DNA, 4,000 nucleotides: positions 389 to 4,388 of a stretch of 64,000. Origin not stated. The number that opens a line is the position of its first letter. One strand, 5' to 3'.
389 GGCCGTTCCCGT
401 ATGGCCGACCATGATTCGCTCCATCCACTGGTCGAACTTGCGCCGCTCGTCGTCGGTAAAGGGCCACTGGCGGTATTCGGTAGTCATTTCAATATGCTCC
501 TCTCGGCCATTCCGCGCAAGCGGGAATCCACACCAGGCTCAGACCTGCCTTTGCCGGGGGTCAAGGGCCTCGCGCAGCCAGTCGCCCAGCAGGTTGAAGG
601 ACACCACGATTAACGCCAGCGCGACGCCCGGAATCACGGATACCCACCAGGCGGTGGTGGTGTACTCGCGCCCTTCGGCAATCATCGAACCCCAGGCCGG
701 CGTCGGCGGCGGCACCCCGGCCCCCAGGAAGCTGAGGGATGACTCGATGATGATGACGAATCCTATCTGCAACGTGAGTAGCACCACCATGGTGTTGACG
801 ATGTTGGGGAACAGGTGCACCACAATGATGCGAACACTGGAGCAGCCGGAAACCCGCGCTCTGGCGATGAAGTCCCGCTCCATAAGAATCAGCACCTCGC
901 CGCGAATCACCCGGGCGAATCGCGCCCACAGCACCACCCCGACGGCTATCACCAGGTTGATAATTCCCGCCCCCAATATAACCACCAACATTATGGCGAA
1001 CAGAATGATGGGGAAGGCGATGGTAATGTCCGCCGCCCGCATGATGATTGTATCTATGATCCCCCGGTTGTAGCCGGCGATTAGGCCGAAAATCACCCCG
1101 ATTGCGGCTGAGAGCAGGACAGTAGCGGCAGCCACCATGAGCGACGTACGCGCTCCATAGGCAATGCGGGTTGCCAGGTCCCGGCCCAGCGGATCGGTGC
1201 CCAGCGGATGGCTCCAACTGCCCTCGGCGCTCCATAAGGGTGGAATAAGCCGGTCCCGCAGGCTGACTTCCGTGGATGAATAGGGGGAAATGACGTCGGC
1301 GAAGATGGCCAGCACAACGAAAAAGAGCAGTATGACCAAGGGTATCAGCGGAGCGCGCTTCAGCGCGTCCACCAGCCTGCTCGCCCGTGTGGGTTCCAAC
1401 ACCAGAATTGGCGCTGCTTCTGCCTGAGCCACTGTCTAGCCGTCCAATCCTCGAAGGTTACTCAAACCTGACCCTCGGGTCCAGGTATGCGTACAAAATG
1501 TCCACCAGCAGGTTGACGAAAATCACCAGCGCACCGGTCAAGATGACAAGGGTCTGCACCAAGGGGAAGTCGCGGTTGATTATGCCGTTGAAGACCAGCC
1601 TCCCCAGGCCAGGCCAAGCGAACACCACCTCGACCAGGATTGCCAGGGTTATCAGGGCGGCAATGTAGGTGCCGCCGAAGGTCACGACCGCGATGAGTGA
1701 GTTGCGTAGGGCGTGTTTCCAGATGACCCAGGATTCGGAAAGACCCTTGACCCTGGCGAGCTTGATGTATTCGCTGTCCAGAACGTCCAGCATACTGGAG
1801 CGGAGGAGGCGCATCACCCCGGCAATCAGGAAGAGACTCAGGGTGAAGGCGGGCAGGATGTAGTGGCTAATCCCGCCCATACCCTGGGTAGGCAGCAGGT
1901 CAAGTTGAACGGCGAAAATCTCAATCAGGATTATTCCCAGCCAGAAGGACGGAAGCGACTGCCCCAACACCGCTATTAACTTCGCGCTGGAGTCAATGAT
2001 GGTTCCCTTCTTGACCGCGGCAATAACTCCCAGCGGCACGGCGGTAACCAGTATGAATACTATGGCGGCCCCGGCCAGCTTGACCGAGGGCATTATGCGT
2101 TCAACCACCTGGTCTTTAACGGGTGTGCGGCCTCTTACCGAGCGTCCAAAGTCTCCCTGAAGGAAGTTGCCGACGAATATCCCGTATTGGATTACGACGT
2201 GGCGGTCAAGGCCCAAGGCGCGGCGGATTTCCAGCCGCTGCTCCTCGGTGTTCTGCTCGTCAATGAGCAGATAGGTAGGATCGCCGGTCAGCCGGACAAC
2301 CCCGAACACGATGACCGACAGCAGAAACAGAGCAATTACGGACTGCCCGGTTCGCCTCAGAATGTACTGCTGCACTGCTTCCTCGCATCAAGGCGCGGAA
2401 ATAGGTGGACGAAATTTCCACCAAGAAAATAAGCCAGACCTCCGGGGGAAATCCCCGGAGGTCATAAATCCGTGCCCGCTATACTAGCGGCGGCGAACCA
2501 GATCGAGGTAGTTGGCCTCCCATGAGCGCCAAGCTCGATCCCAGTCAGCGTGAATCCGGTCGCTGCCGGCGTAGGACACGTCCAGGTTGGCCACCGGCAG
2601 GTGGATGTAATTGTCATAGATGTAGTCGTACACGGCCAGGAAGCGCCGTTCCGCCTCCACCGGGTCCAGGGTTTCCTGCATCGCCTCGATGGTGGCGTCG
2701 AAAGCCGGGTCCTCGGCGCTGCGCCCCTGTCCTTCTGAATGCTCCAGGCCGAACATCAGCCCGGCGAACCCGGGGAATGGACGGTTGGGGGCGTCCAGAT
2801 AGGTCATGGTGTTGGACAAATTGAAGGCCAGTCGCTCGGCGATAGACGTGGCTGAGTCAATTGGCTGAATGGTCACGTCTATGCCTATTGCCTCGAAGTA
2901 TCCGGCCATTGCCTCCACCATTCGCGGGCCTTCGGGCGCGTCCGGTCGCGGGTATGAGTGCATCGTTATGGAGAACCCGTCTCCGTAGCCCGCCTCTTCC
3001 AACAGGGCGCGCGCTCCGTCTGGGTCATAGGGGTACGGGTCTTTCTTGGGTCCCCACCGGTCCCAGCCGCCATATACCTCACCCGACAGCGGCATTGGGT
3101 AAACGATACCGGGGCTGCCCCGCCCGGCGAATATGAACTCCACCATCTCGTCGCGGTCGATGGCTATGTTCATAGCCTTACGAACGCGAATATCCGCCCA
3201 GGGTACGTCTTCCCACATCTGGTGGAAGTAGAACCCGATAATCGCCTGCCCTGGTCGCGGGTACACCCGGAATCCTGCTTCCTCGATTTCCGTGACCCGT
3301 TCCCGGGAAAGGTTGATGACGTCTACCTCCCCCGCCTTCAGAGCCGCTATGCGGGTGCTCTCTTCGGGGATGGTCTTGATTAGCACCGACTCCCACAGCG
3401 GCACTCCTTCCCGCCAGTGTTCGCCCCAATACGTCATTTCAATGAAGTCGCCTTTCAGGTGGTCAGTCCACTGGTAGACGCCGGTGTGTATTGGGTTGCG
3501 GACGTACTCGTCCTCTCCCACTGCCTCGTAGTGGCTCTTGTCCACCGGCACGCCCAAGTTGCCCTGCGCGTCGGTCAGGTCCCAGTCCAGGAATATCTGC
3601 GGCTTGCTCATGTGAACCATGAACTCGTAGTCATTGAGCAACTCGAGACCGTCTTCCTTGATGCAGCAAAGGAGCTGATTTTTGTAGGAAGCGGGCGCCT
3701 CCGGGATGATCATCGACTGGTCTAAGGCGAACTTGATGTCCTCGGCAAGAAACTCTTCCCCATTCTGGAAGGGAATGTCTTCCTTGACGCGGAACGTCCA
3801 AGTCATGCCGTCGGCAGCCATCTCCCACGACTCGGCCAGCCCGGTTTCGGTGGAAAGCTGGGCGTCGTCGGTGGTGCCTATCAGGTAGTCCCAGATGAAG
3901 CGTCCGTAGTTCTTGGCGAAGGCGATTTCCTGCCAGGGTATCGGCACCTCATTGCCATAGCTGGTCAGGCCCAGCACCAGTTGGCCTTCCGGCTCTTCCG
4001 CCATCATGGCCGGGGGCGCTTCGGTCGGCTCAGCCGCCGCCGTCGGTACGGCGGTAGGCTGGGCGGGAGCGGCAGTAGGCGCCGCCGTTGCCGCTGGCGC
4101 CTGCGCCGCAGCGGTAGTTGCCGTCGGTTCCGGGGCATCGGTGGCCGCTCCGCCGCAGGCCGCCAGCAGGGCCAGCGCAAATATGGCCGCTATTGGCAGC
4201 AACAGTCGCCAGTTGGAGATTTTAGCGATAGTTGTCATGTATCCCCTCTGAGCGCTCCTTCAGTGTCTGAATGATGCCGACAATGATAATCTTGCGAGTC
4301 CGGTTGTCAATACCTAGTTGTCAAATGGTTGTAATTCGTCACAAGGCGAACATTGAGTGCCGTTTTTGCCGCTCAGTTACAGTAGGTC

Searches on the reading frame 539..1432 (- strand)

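Call 6: search_protein_families(library=pfam, proteins=[window:539-1432:-], max_evalue=0.001)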
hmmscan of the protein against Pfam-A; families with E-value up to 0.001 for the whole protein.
window:539-1432:- (297 aa): 2 families
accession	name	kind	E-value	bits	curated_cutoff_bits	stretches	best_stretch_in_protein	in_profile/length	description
PF00528.27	BPD_transp_1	-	2.6e-30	106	26.4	1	112-295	1-183/184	Binding-protein-dependent transport system inner membrane component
PF12911.12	OppC_N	-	6.7e-06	26.3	23.9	1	30-65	18-53/53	N-terminal TM domain of oligopeptide transport permease C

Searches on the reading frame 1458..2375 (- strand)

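Call 6: search_protein_families(library=pfam, proteins=[window:1458-2375:-], max_evalue=0.001)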
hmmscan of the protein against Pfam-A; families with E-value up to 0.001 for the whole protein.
window:1458-2375:- (305 aa): 2 families
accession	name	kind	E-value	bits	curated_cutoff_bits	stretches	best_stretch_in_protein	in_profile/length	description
PF00528.27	BPD_transp_1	-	2.7e-45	154.8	26.4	1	112-303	1-183/184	Binding-protein-dependent transport system inner membrane component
PF19300.4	BPD_transp_1_N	-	3.7e-08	34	23.8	1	1-74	1-75/114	Binding-prot-dependent transport system membrane comp, N-term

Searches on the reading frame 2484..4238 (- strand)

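Call 76: search_protein_families(library=pfam, proteins=[window:2484-4238:-], max_evalue=0.00001)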
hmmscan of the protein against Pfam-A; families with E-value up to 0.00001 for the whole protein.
window:2484-4238:- (584 aa): 1 family
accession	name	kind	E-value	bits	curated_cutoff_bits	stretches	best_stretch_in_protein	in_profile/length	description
PF00496.27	SBP_bac_5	-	5.9e-56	190.6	32.4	1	132-482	4-349/368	Bacterial extracellular solute-binding proteins, family 5 Middle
